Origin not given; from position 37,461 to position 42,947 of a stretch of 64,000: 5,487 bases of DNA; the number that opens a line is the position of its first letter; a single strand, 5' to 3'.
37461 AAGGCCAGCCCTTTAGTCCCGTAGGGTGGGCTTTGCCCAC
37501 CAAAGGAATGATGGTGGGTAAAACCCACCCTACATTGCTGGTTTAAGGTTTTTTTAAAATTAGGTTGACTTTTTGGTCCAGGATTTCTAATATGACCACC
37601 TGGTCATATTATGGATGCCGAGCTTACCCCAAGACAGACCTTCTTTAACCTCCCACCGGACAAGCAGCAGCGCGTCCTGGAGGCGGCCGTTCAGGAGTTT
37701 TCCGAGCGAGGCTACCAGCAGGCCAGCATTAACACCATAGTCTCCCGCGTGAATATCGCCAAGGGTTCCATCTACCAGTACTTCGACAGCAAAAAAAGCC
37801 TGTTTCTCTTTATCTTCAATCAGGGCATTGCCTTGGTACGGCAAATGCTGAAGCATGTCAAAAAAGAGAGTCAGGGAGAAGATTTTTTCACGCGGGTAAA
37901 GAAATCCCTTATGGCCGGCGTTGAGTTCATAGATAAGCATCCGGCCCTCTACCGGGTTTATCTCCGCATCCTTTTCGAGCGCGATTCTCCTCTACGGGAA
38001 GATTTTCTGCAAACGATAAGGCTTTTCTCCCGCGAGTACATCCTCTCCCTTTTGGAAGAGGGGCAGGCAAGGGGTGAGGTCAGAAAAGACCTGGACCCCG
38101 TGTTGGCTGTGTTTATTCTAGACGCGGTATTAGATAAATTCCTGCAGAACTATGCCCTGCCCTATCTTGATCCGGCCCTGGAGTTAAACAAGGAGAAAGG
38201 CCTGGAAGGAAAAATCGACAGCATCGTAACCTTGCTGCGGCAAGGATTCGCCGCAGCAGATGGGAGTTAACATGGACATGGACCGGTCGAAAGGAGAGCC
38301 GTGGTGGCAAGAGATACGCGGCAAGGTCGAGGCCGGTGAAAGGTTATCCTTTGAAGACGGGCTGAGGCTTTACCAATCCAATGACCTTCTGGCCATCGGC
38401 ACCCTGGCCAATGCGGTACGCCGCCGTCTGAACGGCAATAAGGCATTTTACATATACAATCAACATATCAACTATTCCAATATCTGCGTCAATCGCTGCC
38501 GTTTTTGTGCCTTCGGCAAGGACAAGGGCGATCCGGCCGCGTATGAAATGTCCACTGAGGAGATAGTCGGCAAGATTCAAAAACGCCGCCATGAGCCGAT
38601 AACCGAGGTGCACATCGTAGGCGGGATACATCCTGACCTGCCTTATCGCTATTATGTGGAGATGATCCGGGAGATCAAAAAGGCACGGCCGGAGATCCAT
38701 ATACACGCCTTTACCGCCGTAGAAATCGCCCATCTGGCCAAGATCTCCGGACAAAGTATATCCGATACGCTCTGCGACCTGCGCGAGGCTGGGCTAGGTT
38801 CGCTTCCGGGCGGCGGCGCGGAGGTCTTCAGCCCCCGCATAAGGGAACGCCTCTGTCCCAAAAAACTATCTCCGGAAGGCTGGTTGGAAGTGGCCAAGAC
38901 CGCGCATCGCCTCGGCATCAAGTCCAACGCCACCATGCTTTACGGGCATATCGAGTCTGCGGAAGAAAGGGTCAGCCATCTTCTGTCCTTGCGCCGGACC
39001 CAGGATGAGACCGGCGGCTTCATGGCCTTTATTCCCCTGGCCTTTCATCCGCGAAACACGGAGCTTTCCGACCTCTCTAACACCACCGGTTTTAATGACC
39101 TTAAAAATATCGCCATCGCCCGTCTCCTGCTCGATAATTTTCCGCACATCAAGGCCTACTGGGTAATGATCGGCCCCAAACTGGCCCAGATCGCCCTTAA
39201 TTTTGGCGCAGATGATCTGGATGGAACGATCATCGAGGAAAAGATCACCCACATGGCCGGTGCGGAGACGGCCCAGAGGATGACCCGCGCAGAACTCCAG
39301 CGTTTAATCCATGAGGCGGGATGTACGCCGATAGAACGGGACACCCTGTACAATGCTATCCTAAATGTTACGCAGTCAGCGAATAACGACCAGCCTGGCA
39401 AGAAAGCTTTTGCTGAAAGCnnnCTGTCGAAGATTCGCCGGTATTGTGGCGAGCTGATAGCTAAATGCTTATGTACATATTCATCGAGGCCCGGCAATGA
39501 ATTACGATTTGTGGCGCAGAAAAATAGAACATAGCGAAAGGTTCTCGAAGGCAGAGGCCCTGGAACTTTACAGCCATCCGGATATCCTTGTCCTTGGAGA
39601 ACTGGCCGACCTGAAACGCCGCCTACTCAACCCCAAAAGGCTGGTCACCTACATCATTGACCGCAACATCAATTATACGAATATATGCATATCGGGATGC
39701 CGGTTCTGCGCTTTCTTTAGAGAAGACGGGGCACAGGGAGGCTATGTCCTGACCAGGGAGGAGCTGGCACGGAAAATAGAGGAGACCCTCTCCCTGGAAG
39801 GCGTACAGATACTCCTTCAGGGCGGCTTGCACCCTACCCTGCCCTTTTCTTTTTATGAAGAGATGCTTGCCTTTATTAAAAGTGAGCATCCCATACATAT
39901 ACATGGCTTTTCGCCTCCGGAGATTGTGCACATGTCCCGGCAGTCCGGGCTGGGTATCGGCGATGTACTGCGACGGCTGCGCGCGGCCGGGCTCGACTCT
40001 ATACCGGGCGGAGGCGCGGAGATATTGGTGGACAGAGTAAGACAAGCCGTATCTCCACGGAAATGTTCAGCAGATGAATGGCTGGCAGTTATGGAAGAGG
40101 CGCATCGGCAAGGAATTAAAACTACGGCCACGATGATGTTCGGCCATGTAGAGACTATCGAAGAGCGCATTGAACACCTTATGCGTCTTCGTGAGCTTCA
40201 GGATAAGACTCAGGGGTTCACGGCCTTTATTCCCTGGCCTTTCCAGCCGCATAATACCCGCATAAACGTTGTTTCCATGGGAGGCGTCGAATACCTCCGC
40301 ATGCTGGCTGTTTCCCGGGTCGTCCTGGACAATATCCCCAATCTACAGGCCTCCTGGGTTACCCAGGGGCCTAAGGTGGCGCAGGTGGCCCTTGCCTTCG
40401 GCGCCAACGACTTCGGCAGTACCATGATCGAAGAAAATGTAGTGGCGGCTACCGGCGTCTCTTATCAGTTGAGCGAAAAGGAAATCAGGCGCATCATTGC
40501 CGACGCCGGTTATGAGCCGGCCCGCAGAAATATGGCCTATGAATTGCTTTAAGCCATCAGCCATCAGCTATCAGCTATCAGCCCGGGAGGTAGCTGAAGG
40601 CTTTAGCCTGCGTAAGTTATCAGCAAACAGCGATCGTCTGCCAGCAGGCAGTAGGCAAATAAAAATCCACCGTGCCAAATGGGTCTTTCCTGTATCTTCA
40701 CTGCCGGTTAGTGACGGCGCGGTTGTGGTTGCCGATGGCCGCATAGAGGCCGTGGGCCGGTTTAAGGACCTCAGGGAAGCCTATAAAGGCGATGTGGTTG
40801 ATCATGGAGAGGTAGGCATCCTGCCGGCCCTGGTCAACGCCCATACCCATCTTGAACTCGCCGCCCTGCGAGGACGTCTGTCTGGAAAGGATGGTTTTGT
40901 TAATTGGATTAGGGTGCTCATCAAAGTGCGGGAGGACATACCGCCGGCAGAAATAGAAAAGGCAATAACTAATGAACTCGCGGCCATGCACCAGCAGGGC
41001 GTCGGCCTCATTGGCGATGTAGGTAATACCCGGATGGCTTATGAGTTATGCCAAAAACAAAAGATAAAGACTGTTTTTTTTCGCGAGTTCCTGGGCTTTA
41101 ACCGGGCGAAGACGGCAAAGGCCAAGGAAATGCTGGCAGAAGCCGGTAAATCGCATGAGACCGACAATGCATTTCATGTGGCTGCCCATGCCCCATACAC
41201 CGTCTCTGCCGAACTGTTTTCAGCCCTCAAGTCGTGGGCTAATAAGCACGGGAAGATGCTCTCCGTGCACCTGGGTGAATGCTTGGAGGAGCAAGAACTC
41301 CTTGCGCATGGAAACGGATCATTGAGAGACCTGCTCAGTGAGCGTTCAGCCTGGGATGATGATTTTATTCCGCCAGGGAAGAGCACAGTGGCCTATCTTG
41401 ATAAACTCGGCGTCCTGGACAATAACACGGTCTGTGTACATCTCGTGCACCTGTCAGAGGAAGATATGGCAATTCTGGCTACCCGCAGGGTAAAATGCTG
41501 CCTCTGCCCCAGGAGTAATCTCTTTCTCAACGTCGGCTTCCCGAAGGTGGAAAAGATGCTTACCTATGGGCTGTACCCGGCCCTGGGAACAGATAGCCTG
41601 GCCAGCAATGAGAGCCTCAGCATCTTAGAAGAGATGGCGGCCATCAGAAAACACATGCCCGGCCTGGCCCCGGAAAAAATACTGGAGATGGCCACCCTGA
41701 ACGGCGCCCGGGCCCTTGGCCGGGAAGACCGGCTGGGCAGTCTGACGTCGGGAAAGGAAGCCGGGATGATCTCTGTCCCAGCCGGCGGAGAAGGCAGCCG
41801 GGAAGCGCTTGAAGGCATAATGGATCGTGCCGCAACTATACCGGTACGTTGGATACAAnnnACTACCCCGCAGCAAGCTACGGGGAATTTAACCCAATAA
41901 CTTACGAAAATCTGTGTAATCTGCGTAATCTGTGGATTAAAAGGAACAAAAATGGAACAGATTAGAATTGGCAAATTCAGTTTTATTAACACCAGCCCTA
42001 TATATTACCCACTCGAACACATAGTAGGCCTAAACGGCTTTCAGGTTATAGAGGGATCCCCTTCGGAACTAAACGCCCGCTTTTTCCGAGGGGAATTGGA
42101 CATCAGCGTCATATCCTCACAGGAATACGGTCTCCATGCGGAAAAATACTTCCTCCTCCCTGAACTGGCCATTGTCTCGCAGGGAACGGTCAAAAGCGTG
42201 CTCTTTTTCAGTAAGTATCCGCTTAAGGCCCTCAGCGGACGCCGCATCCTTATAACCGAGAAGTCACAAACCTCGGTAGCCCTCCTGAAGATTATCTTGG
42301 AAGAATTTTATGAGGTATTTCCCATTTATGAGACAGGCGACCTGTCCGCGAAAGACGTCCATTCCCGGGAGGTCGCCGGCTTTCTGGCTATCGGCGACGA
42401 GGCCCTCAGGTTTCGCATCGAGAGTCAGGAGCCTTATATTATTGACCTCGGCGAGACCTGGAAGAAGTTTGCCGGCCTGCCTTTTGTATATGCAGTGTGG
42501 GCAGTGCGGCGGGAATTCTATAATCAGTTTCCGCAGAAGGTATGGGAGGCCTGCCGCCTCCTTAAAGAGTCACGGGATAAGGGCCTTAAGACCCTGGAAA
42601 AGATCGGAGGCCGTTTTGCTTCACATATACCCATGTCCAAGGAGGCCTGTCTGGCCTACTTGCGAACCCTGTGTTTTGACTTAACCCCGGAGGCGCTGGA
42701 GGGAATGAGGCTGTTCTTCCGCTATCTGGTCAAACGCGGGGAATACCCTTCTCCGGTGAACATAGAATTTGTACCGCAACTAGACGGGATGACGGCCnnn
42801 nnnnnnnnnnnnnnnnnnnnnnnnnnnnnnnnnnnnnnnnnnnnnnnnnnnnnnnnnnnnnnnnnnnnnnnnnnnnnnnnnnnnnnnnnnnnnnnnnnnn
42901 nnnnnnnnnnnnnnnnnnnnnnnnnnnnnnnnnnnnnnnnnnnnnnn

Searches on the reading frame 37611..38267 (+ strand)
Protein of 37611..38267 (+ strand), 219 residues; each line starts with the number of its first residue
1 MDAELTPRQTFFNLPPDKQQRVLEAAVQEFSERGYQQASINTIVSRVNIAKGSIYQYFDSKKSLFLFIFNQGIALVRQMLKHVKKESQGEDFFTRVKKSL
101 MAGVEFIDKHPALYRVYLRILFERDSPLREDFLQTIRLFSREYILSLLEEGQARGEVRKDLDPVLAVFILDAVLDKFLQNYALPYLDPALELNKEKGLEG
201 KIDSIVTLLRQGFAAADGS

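Call 68: search_protein_families(library=pfam, proteins=[window:37611-38267:+], max_evalue=0.00001)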
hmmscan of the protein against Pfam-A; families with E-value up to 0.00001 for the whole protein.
window:37611-38267:+ (219 aa): 2 families
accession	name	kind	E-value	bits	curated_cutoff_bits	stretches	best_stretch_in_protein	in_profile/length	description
PF00440.29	TetR_N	-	6.4e-15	55.1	24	1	23-66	2-45/47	Bacterial regulatory proteins, tetR family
PF21256.2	TetR_C_5-like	-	1.8e-08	35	27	1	91-212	2-125/127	Tetracyclin repressor-like, C-terminal domain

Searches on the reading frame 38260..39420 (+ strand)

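Call 68: search_protein_families(library=pfam, proteins=[window:38260-39420:+], max_evalue=0.00001)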
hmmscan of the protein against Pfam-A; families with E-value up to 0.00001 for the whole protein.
window:38260-39420:+ (387 aa): 2 families
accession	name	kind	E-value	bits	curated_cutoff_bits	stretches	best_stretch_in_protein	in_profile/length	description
PF04055.27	Radical_SAM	-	2.6e-21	77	29.5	1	70-241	1-163/166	Radical SAM superfamily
PF19288.4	CofH_C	-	4.4e-21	75.4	27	1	253-366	3-118/125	CofH/MqnC C-terminal region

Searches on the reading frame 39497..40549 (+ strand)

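Call 68: search_protein_families(library=pfam, proteins=[window:39497-40549:+], max_evalue=0.00001)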
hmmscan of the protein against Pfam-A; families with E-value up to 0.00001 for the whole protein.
window:39497-40549:+ (351 aa): 2 families
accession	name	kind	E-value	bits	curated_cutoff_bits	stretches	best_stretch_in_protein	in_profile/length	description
PF19288.4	CofH_C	-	1.6e-38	131.8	27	1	239-349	2-117/125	CofH/MqnC C-terminal region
PF04055.27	Radical_SAM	-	1.2e-21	78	29.5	1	58-228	1-163/166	Radical SAM superfamily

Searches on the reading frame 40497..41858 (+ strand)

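Call 68: search_protein_families(library=pfam, proteins=[window:40497-41858:+], max_evalue=0.00001)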
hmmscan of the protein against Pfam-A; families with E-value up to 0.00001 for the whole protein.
window:40497-41858:+ (454 aa): 2 families
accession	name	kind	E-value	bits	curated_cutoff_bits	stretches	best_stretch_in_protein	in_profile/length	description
PF01979.26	Amidohydro_1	-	9.1e-45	153.8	25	1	108-427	2-318/345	Amidohydrolase family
PF22039.1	HUTI_composite_bact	-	2.6e-07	30.5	25.5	1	74-96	1-23/26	Imidazolonepropionase-like composite domain, bacteria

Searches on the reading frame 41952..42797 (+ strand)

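Call 68: search_protein_families(library=pfam, proteins=[window:41952-42797:+], max_evalue=0.00001)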
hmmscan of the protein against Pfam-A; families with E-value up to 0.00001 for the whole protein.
window:41952-42797:+ (282 aa): 1 family
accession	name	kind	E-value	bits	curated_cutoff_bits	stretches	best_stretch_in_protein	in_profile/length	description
PF02621.19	VitK2_biosynth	-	9e-64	215.8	26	1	4-259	1-250/252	Menaquinone biosynthesis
